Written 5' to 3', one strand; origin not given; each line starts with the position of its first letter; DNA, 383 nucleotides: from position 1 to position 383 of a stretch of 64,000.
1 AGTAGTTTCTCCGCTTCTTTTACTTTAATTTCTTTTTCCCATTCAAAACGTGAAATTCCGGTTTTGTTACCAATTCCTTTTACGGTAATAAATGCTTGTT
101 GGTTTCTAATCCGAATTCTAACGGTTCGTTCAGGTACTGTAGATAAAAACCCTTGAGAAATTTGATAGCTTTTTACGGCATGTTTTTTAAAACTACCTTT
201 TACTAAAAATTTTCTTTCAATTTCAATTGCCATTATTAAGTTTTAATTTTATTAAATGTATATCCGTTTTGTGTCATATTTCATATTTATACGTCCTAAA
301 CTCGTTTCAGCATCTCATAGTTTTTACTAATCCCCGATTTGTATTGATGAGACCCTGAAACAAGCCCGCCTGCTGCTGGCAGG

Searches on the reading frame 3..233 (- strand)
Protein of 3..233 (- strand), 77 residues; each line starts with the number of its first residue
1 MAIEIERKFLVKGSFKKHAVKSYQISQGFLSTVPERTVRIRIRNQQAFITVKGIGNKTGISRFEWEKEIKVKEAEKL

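Call 80: search_protein_families(library=pfam, proteins=[window:3-233:-], max_evalue=0.001)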
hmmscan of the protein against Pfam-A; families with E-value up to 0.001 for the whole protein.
window:3-233:- (77 aa): 1 family
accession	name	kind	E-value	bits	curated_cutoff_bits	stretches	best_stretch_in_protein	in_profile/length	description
PF01928.26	CYTH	-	3.3e-08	34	23.2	1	2-73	1-98/179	CYTH domain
